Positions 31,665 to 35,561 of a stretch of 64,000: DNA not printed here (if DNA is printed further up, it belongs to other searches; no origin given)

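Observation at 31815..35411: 1198-aa AftD-like giant protein: polytopic N-terminal domain, ~700-aa extracytoplasmic domain and a C-terminal TM anchor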

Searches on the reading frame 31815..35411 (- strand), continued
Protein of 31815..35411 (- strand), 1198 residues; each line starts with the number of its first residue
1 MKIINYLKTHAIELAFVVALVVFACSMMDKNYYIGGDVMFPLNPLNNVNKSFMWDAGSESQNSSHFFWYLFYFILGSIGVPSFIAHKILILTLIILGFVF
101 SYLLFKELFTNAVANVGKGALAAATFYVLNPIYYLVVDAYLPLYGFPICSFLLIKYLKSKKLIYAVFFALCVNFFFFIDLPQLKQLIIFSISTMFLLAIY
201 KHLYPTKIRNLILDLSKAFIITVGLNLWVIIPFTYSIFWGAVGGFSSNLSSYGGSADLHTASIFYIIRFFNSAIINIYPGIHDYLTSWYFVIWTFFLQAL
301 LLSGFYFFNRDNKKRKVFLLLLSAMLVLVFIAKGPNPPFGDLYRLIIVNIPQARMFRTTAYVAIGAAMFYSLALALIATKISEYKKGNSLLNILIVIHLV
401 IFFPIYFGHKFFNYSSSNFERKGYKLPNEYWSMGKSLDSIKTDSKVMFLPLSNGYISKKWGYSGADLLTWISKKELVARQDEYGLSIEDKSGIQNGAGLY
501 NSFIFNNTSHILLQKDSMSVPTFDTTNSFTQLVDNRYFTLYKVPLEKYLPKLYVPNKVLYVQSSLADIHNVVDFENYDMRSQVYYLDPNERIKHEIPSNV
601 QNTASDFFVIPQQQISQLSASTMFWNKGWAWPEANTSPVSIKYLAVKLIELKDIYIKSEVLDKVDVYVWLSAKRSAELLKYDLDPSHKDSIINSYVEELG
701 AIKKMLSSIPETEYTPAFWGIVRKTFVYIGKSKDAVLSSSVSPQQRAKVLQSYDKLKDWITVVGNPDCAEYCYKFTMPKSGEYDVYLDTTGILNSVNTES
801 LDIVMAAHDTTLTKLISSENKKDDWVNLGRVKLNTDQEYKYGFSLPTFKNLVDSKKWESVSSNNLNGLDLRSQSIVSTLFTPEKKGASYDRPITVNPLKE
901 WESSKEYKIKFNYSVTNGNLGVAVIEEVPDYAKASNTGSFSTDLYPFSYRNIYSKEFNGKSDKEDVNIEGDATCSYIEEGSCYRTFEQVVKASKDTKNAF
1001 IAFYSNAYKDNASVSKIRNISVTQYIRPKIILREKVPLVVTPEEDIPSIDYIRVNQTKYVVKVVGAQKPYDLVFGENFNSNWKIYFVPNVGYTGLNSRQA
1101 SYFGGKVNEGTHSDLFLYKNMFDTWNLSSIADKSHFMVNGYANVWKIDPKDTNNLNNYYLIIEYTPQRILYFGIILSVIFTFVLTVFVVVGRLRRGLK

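Call 28: search_protein_representatives(alignment_id=A1)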
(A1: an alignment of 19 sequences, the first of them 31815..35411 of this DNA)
Query: 19 sequences, 888 profile positions. Proteins with E-value up to 0.001 (for the whole library): 10675; up to 1e-10: 7123; up to 1e-30: 2288. The best 150 are listed.
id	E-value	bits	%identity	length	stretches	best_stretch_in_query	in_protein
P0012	0.0e+00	1154.2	-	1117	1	1-888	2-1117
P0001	0.0e+00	1044.9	-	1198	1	3-886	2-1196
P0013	0.0e+00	1044.2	-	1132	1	8-888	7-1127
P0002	0.0e+00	1040.3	-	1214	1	2-886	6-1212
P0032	0.0e+00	1015.5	-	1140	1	1-886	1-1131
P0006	6.0e-286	967.5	-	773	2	1-679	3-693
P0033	2.8e-276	935.5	-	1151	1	1-884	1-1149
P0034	8.8e-272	920.6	-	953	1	1-882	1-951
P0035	3.4e-264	895.5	-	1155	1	1-881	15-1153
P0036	1.9e-256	869.9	-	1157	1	1-885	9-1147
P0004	3.1e-256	869.2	-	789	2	2-615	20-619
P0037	5.3e-253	858.5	-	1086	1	40-877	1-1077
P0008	1.5e-249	847.1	-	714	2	1-597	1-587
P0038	5.5e-233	792.3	-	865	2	7-574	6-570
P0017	1.8e-231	787.3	-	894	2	6-623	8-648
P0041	1.5e-221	754.4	-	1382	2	11-596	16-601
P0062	2.8e-113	396.2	-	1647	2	14-613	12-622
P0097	1.9e-94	333.8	-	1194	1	8-887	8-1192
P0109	7.2e-88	312.1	-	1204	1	5-884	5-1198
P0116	4.2e-86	306.3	-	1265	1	4-884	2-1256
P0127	2.5e-83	297.1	-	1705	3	294-883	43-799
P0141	2.4e-80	287.2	-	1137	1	3-883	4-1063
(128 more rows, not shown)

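Call 32: search_solved_structures(query=A2, max_evalue=10, show_alignments=1)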
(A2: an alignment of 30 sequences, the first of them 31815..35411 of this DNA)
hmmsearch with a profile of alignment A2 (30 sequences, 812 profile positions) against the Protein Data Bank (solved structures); distinct sequences matched with E-value up to 10: 4.
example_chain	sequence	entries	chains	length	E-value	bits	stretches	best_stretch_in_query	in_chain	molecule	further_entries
6w98_A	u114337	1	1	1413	9.3e-16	60.3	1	18-242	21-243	F5/8 type C domain-containing protein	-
6wbx_A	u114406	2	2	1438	1e-15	60.2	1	18-242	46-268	DUF3367 domain-containing protein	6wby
8i9p_Lh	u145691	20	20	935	0.013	16.9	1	56-204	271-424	dolichyl-diphosphooligosaccharide--protein glycotransferase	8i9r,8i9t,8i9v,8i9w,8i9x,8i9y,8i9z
6rqf_J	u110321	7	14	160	1.6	9.9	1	355-414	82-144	Cytochrome b6-f complex subunit 4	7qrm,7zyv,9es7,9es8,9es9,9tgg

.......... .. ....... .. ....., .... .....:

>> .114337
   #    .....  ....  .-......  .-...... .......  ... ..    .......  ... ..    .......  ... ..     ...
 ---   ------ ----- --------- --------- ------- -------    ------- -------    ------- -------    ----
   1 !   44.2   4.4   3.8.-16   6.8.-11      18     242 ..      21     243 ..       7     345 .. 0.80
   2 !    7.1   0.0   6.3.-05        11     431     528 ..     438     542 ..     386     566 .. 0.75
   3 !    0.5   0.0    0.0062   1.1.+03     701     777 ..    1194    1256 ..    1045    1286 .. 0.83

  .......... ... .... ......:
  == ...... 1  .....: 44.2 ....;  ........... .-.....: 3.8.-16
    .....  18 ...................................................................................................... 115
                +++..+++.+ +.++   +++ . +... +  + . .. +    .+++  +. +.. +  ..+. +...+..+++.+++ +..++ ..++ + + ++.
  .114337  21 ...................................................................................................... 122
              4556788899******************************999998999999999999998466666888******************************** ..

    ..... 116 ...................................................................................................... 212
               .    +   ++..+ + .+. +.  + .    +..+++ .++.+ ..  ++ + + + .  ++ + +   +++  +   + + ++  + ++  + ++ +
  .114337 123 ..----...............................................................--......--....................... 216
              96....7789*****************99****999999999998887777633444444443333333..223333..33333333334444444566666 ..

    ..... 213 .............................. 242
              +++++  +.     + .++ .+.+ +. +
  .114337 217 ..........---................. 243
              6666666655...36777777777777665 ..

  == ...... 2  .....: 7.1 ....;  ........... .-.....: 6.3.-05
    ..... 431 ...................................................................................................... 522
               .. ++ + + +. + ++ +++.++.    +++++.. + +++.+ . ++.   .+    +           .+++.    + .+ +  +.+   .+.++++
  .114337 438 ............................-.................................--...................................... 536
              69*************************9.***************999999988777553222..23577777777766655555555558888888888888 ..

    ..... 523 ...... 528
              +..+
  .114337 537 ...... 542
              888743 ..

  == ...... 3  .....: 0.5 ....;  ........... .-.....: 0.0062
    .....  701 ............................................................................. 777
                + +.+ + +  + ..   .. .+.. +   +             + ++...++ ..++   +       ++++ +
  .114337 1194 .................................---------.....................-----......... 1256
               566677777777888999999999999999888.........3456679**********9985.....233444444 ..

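Call 36: find_encoding_contigs(protein=P0002, flank=10000, max_places=2)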
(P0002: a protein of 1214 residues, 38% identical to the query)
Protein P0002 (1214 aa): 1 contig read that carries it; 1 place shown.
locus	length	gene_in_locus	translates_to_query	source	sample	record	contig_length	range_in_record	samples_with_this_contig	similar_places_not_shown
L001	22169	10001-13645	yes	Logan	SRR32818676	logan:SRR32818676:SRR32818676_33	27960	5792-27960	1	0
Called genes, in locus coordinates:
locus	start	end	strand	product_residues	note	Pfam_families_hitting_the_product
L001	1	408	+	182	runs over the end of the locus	PF00293:NUDIX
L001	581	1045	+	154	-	-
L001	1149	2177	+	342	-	PF01370:Epimerase, PF04321:RmlD_sub_bind, PF16363:GDP_Man_Dehyd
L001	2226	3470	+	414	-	PF08421:Methyltransf_13, PF13489:Methyltransf_23, PF08484:Methyltransf_14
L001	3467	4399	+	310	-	PF01370:Epimerase, PF04321:RmlD_sub_bind, PF16363:GDP_Man_Dehyd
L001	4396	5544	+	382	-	PF13439:Glyco_transf_4, PF00534:Glycos_transf_1, PF13692:Glyco_trans_1_4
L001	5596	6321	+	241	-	PF01209:Ubie_methyltran (weak), PF02353:CMAS (weak), PF13489:Methyltransf_23, PF05175:MTS (weak), PF13847:Methyltransf_31, PF08241:Methyltransf_11, PF08242:Methyltransf_12, PF13649:Methyltransf_25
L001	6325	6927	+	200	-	PF05219:DREV (weak), PF13489:Methyltransf_23, PF02353:CMAS (weak), PF07021:MetW, PF13847:Methyltransf_31, PF08241:Methyltransf_11, PF08242:Methyltransf_12, PF13649:Methyltransf_25, +2 more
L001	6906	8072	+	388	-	PF13439:Glyco_transf_4, PF00534:Glycos_transf_1, PF13692:Glyco_trans_1_4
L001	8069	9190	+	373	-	PF00534:Glycos_transf_1, PF13692:Glyco_trans_1_4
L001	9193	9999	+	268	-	PF01209:Ubie_methyltran (faint), PF02353:CMAS (weak), PF13489:Methyltransf_23 (weak), PF13679:Methyltransf_32 (weak), PF13649:Methyltransf_25, PF13847:Methyltransf_31, PF08241:Methyltransf_11, PF08242:Methyltransf_12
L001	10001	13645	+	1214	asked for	-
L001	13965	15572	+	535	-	-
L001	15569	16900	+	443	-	PF13231:PMT_2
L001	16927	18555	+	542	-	-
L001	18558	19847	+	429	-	PF00534:Glycos_transf_1, PF13692:Glyco_trans_1_4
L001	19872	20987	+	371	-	PF13477:Glyco_trans_4_2 (weak), PF13439:Glyco_transf_4, PF20706:GT4-conflict (weak), PF00534:Glycos_transf_1, PF13692:Glyco_trans_1_4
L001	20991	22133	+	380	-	PF00534:Glycos_transf_1, PF13692:Glyco_trans_1_4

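Call 37: find_encoding_contigs(protein=P0012, flank=10000, max_places=2)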
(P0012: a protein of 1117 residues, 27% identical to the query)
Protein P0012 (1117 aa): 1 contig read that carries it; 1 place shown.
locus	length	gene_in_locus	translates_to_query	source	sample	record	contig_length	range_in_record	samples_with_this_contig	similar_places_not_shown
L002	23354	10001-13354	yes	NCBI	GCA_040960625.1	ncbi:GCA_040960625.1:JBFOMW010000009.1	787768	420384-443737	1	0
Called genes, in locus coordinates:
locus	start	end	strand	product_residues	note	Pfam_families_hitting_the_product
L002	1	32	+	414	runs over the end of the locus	PF01041:DegT_DnrJ_EryC1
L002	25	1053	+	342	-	PF00535:Glycos_transf_2, PF10111:Glyco_tranf_2_2 (faint), PF13641:Glyco_tranf_2_3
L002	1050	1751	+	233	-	PF03848:TehB (weak), PF05401:NodS (weak), PF13489:Methyltransf_23, PF05175:MTS, PF13847:Methyltransf_31, PF08241:Methyltransf_11, PF08242:Methyltransf_12, PF13649:Methyltransf_25, +1 more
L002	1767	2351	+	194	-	PF00132:Hexapep, PF14602:Hexapep_2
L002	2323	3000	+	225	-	PF03291:mRNA_G-N7_MeTrfase (weak), PF13489:Methyltransf_23, PF07021:MetW (weak), PF13847:Methyltransf_31, PF08241:Methyltransf_11, PF08242:Methyltransf_12, PF13649:Methyltransf_25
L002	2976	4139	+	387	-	PF13439:Glyco_transf_4, PF20706:GT4-conflict, PF00534:Glycos_transf_1, PF13692:Glyco_trans_1_4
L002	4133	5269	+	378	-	PF00534:Glycos_transf_1, PF13692:Glyco_trans_1_4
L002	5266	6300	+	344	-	PF00535:Glycos_transf_2, PF10111:Glyco_tranf_2_2 (weak)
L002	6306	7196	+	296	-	PF01073:3Beta_HSD, PF01370:Epimerase, PF04321:RmlD_sub_bind, PF16363:GDP_Man_Dehyd, PF07993:NAD_binding_4, PF02719:Polysacc_synt_2 (weak)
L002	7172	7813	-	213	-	PF05148:Methyltransf_8 (weak), PF13489:Methyltransf_23, PF13847:Methyltransf_31, PF08241:Methyltransf_11, PF08242:Methyltransf_12 (weak), PF13649:Methyltransf_25 (weak), PF01209:Ubie_methyltran (weak)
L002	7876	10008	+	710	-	-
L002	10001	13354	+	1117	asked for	-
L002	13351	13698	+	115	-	-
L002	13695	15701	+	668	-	-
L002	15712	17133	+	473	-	PF02310:B12-binding, PF19864:Radical_SAM_N2 (faint), PF04055:Radical_SAM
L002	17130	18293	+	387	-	PF00534:Glycos_transf_1, PF13692:Glyco_trans_1_4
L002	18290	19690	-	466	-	PF09852:DUF2079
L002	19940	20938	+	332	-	PF01073:3Beta_HSD, PF01370:Epimerase, PF02719:Polysacc_synt_2, PF04321:RmlD_sub_bind, PF05368:NmrA (weak), PF07993:NAD_binding_4 (faint), PF13460:NAD_binding_10, PF16363:GDP_Man_Dehyd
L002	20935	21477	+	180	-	PF13439:Glyco_transf_4 (weak)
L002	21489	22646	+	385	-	PF13439:Glyco_transf_4 (weak), PF00982:Glyco_transf_20 (faint), PF20706:GT4-conflict, PF00534:Glycos_transf_1, PF13692:Glyco_trans_1_4, PF13524:Glyco_trans_1_2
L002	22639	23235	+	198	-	PF14602:Hexapep_2 (faint), PF25087:GMPPB_C (faint), PF00132:Hexapep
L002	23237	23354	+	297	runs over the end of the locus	PF00535:Glycos_transf_2, PF10111:Glyco_tranf_2_2 (weak), PF13641:Glyco_tranf_2_3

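Call 40: find_related_loci(query=A1, collection=genome_contigs, flank=6000)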
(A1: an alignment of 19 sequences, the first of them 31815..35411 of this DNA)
Query A1 (1198 aa) in genome_contigs; peptide patterns used: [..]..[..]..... (x = any residue, [..] = any of these).
24 stretches matched a pattern; 18 encode a relative of the query (tblastn E <= 1e-3); 18 distinct loci.
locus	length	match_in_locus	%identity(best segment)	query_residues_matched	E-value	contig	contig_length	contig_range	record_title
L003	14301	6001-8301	44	2-1194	2e-129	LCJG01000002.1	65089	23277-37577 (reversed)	MAG: Candidatus Collierbacteria bacterium GW2011_GWB1_44_6 UW68_C0002, whole genome shotgun sequence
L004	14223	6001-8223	37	19-1175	5e-121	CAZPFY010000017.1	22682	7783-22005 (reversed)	MAG TPA_asm: uncultured Pseudomonadales bacterium isolate SRP062349_co1_292 genome assembly, contig: NODE_295_length_226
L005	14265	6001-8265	38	14-1195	7e-119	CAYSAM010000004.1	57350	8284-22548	MAG TPA_asm: uncultured Pseudomonadales bacterium isolate SRP286056_co2_591 genome assembly, contig: NODE_570_length_573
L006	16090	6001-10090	27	29-1194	6e-113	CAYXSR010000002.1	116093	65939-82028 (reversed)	MAG TPA_asm: uncultured Pseudomonadales bacterium isolate SRP323688_co1_112 genome assembly, contig: NODE_323_length_116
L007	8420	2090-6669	23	97-1179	1e-42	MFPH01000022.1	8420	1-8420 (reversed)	MAG: Candidatus Levybacteria bacterium RIFCSPLOWO2_12_FULL_37_14 rifcsplowo2_12_scaffold_21436, whole genome shotgun seq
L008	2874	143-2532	27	182-1181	8e-35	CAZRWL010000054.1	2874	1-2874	MAG TPA_asm: uncultured Gammaproteobacteria bacterium isolate SRP269290_co1_1073 genome assembly, contig: NODE_68587_len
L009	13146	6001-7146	25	55-476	3e-12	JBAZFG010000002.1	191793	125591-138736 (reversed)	MAG: Candidatus Nanoarchaeia archaeon isolate SO_2017_LW3_144 NODE_98_length_191793_cov_1.475530_LW162_2017, whole genom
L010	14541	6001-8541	25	35-1193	4e-10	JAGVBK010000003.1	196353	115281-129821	MAG: Candidatus Shapirobacteria bacterium isolate DeMMO6_54 c_000000029669, whole genome shotgun sequence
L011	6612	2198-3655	24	14-490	7e-9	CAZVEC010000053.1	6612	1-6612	MAG TPA_asm: uncultured Candidatus Saccharibacteria bacterium isolate SRP050083_co2_123 genome assembly, contig: NODE_10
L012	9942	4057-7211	25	67-1195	2e-8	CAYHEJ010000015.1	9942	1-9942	MAG TPA_asm: uncultured Gammaproteobacteria bacterium isolate ERP119705_co10_156 genome assembly, contig: NODE_5497_leng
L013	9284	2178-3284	24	14-381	7e-8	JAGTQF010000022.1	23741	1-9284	MAG: Candidatus Bathyarchaeota archaeon isolate JZ_bin_36.3 JZ_bin_36.3_NODE_22, whole genome shotgun sequence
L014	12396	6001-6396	30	225-358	2e-7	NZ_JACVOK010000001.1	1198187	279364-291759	Polynucleobacter sp. 73C-SIWE NODE_1_length_1198187_cov_137.512339, whole genome shotgun sequence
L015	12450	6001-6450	26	309-474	6e-7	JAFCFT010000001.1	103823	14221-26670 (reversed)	Candidatus Parvarchaeota archaeon isolate Meg22_1618_Bin_99 Meg22_1618_Bin_99_scaffold_105, whole genome shotgun sequenc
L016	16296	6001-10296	28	278-1178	2e-7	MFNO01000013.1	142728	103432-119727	MAG: Candidatus Levybacteria bacterium RIFCSPHIGHO2_01_FULL_38_26 rifcsphigho2_01_scaffold_197, whole genome shotgun seq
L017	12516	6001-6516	26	293-466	9e-7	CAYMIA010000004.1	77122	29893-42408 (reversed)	MAG TPA_asm: uncultured Gammaproteobacteria bacterium isolate SRP200132_co1_145 genome assembly, contig: NODE_415_length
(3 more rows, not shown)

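Call 61: find_encoding_contigs(protein=P0009, flank=5000, max_places=1)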
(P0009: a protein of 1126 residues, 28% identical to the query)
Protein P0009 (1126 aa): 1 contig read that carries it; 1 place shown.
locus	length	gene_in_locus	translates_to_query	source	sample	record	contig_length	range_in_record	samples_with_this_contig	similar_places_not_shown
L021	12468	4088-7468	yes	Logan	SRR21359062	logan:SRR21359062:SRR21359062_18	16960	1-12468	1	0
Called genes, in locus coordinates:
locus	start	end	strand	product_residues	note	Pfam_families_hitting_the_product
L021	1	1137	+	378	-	?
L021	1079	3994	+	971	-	-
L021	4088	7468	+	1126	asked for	-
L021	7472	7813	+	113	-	-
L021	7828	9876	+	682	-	-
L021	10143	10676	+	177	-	PF13439:Glyco_transf_4 (weak)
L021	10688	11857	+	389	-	PF13439:Glyco_transf_4 (weak), PF20706:GT4-conflict, PF00534:Glycos_transf_1, PF13692:Glyco_trans_1_4, PF13524:Glyco_trans_1_2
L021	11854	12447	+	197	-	PF00132:Hexapep, PF14602:Hexapep_2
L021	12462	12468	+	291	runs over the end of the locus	PF00535:Glycos_transf_2, PF10111:Glyco_tranf_2_2, PF13641:Glyco_tranf_2_3, PF13632:Glyco_trans_2_3 (weak)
